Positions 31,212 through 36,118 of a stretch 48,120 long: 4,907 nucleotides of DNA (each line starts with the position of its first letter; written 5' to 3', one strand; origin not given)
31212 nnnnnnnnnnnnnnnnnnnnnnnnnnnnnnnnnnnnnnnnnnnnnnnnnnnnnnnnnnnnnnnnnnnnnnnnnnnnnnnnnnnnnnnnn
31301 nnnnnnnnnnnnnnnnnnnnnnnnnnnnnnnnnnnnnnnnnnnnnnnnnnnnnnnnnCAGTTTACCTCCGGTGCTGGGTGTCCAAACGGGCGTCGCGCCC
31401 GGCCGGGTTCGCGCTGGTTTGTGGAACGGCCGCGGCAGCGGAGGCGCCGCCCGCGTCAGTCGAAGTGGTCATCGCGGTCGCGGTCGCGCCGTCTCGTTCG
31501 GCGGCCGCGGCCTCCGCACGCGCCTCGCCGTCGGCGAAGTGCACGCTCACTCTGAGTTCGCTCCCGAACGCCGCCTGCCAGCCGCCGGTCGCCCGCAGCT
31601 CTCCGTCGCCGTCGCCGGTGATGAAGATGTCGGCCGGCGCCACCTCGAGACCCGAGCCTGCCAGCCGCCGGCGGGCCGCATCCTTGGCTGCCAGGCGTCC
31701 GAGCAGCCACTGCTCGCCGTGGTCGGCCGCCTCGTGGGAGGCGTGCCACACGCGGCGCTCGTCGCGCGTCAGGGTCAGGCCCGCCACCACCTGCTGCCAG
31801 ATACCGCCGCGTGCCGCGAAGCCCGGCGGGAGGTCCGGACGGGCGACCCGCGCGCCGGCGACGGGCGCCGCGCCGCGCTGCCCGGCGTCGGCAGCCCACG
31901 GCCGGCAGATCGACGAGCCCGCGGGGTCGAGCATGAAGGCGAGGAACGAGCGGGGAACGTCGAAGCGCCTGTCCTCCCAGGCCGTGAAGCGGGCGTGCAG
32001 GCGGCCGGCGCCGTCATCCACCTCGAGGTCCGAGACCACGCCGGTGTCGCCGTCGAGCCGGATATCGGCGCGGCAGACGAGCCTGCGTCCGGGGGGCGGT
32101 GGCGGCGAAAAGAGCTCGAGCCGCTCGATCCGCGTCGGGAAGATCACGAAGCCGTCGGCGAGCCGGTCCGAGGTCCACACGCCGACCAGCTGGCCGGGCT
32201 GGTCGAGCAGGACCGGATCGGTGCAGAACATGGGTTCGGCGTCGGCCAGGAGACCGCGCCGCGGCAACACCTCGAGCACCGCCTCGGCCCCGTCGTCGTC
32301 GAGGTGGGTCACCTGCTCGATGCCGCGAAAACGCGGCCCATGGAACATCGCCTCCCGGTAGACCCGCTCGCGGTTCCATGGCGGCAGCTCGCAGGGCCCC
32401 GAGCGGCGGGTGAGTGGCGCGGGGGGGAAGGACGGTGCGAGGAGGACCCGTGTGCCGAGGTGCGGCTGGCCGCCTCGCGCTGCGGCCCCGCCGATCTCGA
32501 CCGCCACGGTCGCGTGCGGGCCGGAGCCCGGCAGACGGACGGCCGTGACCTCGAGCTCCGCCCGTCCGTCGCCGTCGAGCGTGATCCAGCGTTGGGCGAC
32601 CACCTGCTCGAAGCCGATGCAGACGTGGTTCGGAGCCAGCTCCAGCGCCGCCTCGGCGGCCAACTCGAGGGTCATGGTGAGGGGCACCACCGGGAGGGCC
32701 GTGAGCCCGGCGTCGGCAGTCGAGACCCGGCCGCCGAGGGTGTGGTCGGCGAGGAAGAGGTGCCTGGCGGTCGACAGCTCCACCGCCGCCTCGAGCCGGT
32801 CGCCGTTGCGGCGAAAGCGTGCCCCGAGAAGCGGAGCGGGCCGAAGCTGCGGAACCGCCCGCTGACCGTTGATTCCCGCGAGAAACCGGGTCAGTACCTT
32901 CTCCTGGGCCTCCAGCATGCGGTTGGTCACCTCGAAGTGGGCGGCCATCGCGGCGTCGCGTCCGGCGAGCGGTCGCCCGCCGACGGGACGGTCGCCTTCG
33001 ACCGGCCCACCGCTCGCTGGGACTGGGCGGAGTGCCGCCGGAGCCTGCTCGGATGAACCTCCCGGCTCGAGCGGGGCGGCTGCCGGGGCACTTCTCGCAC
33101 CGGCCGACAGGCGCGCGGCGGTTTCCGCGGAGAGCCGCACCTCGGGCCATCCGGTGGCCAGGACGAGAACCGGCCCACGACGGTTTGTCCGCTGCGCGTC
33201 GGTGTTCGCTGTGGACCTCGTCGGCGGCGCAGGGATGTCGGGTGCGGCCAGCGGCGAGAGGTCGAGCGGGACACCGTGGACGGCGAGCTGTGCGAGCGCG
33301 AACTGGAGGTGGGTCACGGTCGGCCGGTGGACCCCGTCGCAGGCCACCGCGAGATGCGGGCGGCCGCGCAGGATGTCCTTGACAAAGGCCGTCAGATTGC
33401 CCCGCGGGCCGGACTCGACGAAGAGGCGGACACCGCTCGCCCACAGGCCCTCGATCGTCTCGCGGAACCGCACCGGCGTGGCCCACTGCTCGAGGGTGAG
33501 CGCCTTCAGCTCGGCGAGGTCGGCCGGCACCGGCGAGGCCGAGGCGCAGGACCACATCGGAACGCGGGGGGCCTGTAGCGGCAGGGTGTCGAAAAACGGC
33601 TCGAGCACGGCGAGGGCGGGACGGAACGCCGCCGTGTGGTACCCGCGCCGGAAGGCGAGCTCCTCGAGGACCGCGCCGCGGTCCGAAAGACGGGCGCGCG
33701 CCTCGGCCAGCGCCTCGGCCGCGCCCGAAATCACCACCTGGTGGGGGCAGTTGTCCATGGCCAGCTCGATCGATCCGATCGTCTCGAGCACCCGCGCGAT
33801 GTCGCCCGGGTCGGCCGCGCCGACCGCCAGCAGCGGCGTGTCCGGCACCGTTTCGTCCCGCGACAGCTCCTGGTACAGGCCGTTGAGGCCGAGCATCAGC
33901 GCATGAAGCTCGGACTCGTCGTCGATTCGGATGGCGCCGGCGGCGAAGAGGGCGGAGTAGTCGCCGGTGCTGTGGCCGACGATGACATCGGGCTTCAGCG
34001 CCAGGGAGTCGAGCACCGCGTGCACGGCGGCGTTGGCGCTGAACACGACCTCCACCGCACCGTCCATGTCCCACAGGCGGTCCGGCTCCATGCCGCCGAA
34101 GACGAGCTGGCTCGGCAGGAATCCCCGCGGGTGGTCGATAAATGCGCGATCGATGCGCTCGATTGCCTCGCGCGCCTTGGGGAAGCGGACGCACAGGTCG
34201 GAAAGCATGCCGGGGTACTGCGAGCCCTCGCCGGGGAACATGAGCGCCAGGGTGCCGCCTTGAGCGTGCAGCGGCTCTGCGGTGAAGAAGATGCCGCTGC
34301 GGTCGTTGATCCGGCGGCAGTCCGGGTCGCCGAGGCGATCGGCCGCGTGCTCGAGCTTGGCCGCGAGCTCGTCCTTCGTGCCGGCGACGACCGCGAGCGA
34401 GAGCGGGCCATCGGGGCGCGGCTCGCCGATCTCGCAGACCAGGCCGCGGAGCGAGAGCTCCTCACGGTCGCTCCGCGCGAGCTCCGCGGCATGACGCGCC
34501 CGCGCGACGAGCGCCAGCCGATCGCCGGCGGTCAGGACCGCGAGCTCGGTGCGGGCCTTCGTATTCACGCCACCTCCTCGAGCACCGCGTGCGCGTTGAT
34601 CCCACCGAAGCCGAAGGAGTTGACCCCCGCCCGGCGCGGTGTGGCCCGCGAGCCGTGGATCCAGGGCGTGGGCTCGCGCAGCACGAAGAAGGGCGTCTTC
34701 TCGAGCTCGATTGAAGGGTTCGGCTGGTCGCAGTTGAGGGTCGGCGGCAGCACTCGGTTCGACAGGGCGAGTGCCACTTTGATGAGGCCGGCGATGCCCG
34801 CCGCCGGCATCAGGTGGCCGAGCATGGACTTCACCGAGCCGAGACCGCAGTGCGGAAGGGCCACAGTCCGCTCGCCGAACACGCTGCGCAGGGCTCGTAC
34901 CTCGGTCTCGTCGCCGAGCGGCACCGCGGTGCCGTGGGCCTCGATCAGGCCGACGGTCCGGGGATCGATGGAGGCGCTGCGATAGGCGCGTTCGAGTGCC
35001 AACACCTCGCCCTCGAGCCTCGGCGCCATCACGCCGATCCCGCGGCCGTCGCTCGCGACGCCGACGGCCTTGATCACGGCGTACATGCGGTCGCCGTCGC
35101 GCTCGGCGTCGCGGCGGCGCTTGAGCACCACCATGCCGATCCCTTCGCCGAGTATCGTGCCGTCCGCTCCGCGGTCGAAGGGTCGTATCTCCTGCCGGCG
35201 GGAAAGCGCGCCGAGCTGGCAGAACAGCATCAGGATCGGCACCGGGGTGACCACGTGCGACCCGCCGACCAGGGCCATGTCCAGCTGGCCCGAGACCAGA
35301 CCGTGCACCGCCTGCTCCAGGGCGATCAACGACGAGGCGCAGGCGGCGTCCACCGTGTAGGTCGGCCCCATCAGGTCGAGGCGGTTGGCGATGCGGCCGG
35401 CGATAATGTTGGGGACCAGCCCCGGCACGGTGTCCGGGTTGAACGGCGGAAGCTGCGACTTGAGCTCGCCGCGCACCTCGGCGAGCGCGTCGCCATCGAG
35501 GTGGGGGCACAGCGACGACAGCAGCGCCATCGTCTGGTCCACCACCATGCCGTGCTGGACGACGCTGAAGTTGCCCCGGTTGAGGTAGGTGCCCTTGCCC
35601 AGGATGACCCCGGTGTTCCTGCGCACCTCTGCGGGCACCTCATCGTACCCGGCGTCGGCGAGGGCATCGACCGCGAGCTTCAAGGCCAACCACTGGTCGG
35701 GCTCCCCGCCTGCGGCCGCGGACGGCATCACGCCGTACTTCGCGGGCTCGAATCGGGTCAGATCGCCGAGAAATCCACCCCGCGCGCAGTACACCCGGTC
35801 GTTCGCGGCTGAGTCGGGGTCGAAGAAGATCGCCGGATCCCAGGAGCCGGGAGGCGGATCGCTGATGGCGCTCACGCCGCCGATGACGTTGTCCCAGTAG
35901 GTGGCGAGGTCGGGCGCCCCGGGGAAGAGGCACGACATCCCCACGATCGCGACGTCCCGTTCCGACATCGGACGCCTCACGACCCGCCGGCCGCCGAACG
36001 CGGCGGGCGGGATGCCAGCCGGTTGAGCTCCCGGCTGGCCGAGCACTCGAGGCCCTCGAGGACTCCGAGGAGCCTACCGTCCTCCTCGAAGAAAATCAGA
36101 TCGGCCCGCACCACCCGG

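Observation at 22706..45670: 22-kb translationally coupled pfa/hgl-like PKS operon whose accessory genes do not match the PUFA, heterocyst-glycolipid or olefin-synthase layouts I know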

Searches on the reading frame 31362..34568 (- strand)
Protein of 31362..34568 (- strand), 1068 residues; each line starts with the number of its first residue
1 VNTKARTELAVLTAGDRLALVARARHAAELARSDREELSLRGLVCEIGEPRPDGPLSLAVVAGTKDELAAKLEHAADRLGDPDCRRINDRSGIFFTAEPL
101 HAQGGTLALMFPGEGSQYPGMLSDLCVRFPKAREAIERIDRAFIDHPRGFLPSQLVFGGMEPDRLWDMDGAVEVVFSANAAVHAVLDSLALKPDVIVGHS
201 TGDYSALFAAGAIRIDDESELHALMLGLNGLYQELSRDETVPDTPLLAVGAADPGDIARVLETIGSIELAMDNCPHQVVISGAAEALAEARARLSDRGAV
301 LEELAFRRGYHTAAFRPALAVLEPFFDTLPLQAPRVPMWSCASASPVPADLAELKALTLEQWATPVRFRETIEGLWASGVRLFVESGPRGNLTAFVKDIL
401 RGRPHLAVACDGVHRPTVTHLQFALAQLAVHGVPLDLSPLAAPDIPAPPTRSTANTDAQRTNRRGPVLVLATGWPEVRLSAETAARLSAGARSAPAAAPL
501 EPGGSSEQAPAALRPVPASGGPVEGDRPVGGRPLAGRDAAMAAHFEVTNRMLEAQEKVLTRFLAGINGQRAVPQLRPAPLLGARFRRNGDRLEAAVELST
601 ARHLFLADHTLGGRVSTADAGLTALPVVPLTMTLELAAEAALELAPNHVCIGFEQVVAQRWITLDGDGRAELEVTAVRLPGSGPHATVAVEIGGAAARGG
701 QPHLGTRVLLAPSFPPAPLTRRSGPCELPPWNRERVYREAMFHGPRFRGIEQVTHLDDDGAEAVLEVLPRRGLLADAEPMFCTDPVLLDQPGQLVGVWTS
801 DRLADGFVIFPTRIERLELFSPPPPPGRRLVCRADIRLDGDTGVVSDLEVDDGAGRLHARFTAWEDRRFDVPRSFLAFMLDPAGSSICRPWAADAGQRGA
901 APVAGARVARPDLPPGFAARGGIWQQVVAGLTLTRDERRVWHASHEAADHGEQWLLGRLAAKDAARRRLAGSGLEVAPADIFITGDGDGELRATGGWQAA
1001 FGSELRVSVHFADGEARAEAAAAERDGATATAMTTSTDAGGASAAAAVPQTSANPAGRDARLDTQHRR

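Call 7: search_protein_families(library=pfam, proteins=[window:31362-34568:-], max_evalue=0.001)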
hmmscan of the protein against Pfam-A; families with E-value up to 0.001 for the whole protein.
window:31362-34568:- (1068 aa): 3 families
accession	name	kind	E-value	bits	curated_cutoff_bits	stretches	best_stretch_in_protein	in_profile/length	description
PF00698.26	Acyl_transf_1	-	5.5e-22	79.1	32.7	1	110-403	3-283/319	Acyl transferase domain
PF14765.12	PS-DH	-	3.7e-14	53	23.7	1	735-865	25-155/166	Polyketide synthase dehydratase N-terminal domain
PF21089.3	PKS_DH_N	-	9.8e-08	32.3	27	1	579-677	2-89/103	Polyketide synthase dehydratase domain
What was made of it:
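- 31362..34568 (-): AT - PKS-type DH - C-terminal PPTase-like remnant, 1068 aa. Together with the KS it equals the 'KS-AT-PPTase' gene of Types M/N/O. Pfam (call 7).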

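Call 14: search_protein_families(library=ncbifam, proteins=[window:31362-34568:-], max_evalue=0.00001)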
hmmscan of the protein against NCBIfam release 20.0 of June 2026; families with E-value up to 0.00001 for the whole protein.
window:31362-34568:- (1068 aa): 8 families
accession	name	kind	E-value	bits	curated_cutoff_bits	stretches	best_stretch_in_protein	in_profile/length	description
NF045894.1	PKS_plus_SDR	equivalog_domain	7.1e-43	146.5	1740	1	10-442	449-856/1515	type I polyketide synthase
TIGR02813.1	omega_3_PfaA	subfamily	5.9e-36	122.8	1010.1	1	10-448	481-932/2582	polyketide-type polyunsaturated fatty acid synthase PfaA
TIGR00128.1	fabD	equivalog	6.9e-31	107.8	260.9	1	107-399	3-286/290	ACP S-malonyltransferase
TIGR03131.1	malonate_mdcH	equivalog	1.8e-26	93.3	297.9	1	107-404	1-280/297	malonate decarboxylase subunit epsilon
NF037940.1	PKS_MbtD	equivalog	6.5e-20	70.8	1150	1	102-432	87-406/978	mycobactin polyketide synthase MbtD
NF040607.1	mycolic_Pks13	equivalog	8.4e-15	53.3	2100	1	95-443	655-1000/1680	polyketide synthase Pks13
NF041183.1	Pks2_ls1_myc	equivalog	7.5e-14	49.6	2400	1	9-438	449-854/2086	sulfolipid-1 biosynthesis phthioceranic/hydroxyphthioceranic acid synthase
NF037941.1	PKS_NbtC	equivalog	7.8e-12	44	1150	1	102-313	92-294/1027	nocobactin polyketide synthase NbtC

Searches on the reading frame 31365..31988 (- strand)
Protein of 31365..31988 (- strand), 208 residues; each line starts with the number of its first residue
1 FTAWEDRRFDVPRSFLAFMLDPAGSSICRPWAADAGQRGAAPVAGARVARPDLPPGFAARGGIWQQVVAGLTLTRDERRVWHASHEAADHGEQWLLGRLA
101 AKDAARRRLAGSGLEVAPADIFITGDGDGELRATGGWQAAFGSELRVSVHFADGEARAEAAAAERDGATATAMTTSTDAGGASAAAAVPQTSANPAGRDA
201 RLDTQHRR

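Call 71: search_protein_families(library=pfam, proteins=[window:31365-31988:-], max_evalue=1)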
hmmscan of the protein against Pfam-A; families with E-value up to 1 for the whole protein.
seq(208 aa): 0 families
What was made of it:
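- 31362..34568 (-): The window copy has no Pfam ACPS hit (call 71).
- On Shulse-Allen Type M/N/O secondary lipid synthase: The window copy gives no Pfam ACPS hit (call 71).
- The PPTase-like end of the AT-DH protein gives no Pfam hit in the window (call 71), and no other PPTase was found in the 48 kb.
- Tried and rejected: Pfam finds no ACPS domain in the window's AT-DH C-terminus (call 71).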

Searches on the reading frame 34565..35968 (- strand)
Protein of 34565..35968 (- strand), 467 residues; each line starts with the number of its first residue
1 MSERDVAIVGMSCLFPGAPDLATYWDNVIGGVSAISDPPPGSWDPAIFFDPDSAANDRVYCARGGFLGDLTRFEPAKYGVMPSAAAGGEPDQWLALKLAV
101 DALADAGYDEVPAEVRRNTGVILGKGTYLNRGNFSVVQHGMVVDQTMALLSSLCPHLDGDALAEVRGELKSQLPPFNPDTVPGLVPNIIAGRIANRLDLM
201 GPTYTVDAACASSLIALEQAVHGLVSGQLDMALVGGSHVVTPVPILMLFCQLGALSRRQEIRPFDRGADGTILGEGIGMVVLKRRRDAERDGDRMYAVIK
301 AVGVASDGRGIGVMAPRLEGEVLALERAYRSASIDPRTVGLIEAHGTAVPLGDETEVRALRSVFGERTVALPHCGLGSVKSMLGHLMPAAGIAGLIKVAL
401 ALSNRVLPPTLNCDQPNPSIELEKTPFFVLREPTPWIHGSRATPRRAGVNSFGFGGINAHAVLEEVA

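Call 7: search_protein_families(library=pfam, proteins=[window:34565-35968:-], max_evalue=0.001)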
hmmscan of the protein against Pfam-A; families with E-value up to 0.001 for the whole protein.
window:34565-35968:- (467 aa): 4 families
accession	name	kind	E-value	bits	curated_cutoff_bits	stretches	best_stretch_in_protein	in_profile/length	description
PF00109.32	ketoacyl-synt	-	1.1e-58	199.3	20.8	1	4-288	2-252/252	Beta-ketoacyl synthase, N-terminal domain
PF02801.28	Ketoacyl-synt_C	-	6.4e-37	126.6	20.8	1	296-413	1-118/119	Beta-ketoacyl synthase, C-terminal domain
PF16197.11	KAsynt_C_assoc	-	1.1e-11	45.5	33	1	416-465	1-45/111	Ketoacyl-synthetase C-terminal extension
PF00108.29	Thiolase_N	-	0.00051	19.9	26.4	1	201-245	76-120/260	Thiolase, N-terminal domain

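Call 14: search_protein_families(library=ncbifam, proteins=[window:34565-35968:-], max_evalue=0.00001)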
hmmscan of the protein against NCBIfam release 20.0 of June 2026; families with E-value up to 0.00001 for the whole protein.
window:34565-35968:- (467 aa): 22 families
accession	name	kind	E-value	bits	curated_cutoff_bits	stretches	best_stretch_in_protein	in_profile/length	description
TIGR02813.1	omega_3_PfaA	subfamily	3e-120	402.4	1010.1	1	3-465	6-461/2582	polyketide-type polyunsaturated fatty acid synthase PfaA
NF045894.1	PKS_plus_SDR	equivalog_domain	1.7e-103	347.4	1740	2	181-465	144-426/1515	type I polyketide synthase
NF040607.1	mycolic_Pks13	equivalog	1e-95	321.5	2100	1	3-466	100-526/1680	polyketide synthase Pks13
NF041183.1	Pks2_ls1_myc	equivalog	4.8e-76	255.8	2400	2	188-465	151-424/2086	sulfolipid-1 biosynthesis phthioceranic/hydroxyphthioceranic acid synthase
TIGR03150.1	fabF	equivalog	6.3e-57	193.1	493.75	1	177-463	128-406/407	beta-ketoacyl-ACP synthase II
NF005589.0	PRK07314.1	subfamily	4e-54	184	387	1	177-466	131-412/413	beta-ketoacyl-ACP synthase II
NF004970.0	PRK06333.1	subfamily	4.7e-51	174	525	1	170-464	136-420/424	beta-ketoacyl-ACP synthase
NF053555.1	prodigi_MBC_PigJ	equivalog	2.9e-47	161.4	900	1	192-464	495-757/759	prodigiosin MBC biosynthesis protein PigJ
NF005490.0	PRK07103.1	equivalog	4.4e-43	147.9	445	1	190-466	149-413/414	polyketide beta-ketoacyl:acyl carrier protein synthase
NF006434.0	PRK08722.1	equivalog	1.2e-39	136.3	759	1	178-463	132-411/414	beta-ketoacyl-ACP synthase II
NF058662.1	cispenta_AmcF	equivalog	3.3e-39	134.9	325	1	190-423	109-337/369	cispentacin biosynthesis acyltransferase subunit AmcF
NF006618.0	PRK09185.1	subfamily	5.3e-38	131.1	407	1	192-464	143-391/394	beta-ketoacyl-ACP synthase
NF006274.0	PRK08439.1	equivalog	3.4e-37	128.2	621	1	177-463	129-403/406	beta-ketoacyl-ACP synthase II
NF005076.0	PRK06501.1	equivalog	2.2e-35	122.3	629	1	188-464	153-421/425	beta-ketoacyl-ACP synthase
NF004618.0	PRK05952.1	equivalog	1.6e-32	112.9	455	1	185-465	122-382/384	beta-ketoacyl-ACP synthase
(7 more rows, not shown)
